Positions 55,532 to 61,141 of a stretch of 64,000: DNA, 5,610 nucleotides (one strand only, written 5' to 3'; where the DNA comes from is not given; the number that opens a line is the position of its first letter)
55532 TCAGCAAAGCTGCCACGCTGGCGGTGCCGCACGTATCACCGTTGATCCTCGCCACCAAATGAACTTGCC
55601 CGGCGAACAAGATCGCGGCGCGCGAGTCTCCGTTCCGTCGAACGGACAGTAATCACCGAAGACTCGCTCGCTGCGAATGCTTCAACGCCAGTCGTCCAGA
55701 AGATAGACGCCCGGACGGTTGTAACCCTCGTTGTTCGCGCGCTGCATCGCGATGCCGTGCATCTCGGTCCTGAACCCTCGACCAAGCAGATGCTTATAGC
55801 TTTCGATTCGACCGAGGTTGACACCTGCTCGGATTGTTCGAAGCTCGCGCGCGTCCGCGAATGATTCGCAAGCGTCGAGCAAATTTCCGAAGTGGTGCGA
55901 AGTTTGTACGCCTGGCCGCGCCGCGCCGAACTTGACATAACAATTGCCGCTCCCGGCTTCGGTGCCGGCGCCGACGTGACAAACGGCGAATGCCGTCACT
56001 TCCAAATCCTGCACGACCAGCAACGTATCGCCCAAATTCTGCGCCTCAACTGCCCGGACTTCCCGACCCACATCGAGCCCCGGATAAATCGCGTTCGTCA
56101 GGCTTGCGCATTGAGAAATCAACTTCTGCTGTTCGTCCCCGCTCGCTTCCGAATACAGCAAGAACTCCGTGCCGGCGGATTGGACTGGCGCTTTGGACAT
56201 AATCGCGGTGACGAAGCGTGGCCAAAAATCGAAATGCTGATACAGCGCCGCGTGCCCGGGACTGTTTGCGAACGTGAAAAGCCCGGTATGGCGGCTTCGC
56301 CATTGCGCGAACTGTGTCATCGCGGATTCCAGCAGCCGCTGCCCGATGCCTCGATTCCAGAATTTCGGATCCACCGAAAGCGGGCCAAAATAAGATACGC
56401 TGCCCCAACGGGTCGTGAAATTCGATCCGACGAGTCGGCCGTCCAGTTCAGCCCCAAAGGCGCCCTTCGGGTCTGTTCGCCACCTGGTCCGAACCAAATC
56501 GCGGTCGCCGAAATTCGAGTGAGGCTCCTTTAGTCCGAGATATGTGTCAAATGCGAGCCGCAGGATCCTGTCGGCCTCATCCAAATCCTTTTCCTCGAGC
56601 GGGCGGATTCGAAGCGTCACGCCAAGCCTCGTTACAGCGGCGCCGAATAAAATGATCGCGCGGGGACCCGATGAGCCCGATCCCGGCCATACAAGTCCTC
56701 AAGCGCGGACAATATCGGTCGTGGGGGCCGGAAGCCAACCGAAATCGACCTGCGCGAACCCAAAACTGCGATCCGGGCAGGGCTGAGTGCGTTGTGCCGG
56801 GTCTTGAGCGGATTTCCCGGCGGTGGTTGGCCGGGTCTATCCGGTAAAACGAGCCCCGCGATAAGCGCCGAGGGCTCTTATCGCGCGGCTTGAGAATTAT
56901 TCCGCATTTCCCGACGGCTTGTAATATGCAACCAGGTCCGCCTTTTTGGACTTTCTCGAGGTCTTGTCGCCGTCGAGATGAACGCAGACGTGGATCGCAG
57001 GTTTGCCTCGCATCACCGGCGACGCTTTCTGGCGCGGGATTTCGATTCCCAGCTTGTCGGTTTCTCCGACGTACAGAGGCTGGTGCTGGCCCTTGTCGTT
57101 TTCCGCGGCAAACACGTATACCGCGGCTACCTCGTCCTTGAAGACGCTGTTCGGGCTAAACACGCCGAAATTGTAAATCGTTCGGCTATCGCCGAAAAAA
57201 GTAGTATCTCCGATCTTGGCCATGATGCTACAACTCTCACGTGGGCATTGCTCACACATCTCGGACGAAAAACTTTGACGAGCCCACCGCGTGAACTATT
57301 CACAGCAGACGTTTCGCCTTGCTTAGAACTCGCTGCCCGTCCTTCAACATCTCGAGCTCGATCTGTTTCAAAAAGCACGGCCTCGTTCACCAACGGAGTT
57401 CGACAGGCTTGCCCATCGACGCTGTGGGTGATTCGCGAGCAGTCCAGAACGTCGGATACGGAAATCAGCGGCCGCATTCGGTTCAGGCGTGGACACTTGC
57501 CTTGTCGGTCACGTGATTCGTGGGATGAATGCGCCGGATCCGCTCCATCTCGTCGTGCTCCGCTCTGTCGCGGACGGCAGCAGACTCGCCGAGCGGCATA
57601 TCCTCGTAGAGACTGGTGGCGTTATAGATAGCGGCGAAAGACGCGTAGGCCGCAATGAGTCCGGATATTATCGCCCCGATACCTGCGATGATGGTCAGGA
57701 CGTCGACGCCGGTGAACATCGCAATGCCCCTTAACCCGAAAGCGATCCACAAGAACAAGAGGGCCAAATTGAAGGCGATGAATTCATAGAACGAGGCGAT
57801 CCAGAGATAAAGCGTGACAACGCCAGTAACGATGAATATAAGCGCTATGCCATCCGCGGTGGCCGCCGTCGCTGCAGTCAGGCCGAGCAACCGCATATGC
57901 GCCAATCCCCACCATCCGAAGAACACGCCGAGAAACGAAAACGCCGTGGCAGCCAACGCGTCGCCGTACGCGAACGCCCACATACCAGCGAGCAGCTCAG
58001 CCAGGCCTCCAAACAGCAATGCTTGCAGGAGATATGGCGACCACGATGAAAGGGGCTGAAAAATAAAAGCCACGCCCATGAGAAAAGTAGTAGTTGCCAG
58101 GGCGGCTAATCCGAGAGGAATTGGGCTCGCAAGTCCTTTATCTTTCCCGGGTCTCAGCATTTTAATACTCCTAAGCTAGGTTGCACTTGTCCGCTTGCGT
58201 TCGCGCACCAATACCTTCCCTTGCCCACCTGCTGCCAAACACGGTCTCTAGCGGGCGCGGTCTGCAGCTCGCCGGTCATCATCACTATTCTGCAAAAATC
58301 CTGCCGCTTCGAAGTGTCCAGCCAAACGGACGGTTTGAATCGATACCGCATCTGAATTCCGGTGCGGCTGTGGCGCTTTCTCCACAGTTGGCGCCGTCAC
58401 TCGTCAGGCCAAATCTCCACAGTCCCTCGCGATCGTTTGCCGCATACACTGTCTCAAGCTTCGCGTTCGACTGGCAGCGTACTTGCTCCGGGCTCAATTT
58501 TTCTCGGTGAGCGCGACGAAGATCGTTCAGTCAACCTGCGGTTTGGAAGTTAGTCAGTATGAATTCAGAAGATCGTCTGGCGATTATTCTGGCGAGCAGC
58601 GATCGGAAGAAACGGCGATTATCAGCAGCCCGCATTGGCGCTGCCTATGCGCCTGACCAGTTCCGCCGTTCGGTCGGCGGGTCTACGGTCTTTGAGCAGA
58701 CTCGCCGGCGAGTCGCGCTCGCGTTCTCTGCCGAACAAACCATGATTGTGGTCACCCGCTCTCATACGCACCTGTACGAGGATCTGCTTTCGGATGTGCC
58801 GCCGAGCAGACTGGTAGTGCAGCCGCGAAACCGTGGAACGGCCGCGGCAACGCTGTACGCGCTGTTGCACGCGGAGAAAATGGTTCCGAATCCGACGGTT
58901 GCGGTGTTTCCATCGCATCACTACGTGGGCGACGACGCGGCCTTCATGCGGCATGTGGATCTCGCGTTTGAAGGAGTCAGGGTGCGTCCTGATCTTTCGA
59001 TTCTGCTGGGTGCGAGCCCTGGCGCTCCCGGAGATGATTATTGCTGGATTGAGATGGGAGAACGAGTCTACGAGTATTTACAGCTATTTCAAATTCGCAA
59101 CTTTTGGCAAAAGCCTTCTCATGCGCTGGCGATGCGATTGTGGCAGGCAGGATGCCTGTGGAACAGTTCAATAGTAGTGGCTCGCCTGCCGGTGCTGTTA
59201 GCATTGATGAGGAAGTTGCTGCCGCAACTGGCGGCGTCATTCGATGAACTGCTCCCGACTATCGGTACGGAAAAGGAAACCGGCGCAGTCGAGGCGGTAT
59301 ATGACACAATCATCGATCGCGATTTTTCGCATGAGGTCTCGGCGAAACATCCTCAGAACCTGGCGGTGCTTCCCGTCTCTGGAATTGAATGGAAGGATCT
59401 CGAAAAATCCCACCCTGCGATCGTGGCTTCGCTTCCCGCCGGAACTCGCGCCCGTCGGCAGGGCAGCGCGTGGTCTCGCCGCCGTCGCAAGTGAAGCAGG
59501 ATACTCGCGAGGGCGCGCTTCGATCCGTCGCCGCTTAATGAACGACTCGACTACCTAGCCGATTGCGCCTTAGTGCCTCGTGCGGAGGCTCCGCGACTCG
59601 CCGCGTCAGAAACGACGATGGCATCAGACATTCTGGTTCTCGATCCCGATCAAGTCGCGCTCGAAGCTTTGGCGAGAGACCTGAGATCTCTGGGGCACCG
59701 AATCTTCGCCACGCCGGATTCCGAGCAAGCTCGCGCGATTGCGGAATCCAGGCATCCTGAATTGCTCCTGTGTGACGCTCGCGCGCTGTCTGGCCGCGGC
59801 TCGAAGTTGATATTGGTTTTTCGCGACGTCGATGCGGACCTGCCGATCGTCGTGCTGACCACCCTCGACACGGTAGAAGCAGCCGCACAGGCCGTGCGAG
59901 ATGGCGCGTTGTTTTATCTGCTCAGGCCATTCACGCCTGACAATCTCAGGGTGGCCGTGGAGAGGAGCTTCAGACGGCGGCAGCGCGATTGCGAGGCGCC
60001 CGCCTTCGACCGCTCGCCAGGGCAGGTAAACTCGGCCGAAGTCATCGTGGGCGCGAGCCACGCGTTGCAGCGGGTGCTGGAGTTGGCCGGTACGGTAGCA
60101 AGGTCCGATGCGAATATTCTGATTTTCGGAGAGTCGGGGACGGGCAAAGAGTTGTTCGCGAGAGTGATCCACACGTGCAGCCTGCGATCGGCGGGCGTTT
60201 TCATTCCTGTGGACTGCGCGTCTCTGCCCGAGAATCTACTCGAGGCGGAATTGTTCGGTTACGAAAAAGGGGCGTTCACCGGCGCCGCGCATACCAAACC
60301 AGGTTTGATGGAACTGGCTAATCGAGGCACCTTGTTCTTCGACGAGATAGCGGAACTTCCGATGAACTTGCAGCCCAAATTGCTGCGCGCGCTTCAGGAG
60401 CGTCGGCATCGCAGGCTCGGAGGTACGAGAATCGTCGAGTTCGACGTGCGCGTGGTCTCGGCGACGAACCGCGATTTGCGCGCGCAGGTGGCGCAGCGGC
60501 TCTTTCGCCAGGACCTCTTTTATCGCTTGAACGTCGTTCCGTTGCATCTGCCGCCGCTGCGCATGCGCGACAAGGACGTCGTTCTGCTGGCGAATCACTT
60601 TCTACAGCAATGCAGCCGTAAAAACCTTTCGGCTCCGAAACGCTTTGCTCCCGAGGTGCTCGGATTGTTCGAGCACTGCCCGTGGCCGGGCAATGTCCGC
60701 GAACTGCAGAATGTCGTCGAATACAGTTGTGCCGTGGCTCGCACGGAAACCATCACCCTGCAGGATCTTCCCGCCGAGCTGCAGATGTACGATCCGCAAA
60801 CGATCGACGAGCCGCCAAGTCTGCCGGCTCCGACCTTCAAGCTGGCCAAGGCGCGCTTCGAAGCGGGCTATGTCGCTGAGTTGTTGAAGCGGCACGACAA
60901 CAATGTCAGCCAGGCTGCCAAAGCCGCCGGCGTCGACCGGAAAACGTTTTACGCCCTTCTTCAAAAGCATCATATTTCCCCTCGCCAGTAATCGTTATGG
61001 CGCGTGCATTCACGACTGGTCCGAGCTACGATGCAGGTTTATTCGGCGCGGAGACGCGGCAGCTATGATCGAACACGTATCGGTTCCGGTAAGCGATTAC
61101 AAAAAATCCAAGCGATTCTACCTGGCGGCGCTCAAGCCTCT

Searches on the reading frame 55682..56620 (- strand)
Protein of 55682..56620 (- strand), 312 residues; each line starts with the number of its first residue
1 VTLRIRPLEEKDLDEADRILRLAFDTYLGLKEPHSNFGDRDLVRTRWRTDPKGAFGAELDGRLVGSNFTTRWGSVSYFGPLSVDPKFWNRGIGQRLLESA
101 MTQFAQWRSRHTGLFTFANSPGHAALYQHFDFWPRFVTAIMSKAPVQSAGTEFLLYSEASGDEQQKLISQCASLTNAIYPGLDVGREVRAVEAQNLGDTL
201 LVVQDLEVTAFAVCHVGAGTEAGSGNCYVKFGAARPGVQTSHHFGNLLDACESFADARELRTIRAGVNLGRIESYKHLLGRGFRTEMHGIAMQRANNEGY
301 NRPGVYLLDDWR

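Call 62: search_protein_families(library=pfam, proteins=[window:55682-56620:-], max_evalue=0.0001)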
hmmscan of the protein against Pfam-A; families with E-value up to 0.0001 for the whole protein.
window:55682-56620:- (312 aa): 2 families
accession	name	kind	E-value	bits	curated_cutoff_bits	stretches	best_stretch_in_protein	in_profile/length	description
PF00583.31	Acetyltransf_1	-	1.8e-10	41.5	20.7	1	40-132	19-116/116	Acetyltransferase (GNAT) family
PF13508.13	Acetyltransf_7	-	7e-08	33.2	27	1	55-132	6-82/84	Acetyltransferase (GNAT) domain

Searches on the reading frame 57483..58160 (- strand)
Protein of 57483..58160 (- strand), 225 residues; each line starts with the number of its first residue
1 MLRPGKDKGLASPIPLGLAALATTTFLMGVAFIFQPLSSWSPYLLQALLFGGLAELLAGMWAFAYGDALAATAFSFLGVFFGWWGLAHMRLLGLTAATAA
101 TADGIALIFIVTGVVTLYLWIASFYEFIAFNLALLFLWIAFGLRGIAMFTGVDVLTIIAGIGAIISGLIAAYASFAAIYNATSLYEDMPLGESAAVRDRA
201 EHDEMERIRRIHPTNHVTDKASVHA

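Call 62: search_protein_families(library=pfam, proteins=[window:57483-58160:-], max_evalue=0.0001)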
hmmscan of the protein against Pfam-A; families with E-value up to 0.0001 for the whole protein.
window:57483-58160:- (225 aa): 1 family
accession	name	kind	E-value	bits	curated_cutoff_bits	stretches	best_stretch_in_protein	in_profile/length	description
PF01184.24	Gpr1_Fun34_YaaH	-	1.6e-21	77.3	25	1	4-186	11-198/207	GPR1/FUN34/yaaH family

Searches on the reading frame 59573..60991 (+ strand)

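Call 62: search_protein_families(library=pfam, proteins=[window:59573-60991:+], max_evalue=0.0001)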
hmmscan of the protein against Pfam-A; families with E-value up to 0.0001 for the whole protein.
window:59573-60991:+ (472 aa): 5 families
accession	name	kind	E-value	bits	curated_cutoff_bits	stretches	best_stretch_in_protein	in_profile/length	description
PF00158.32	Sigma54_activat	-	3.7e-66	222.4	20.2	1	158-324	1-167/168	Sigma-54 interaction domain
PF25601.1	AAA_lid_14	-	1.5e-23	82.9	27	1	330-409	1-80/87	AAA+ ATPase lid domain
PF14532.12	Sigma54_activ_2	-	1.4e-19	71.1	25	1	159-329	1-138/138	Sigma-54 interaction domain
PF00072.30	Response_reg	-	4.6e-12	46.5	30.2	1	20-129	1-110/111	Response regulator receiver domain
PF01078.27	Mg_chelatase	-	4.4e-06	26.7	20.3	0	237-277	93-133/207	Magnesium chelatase, subunit ChlI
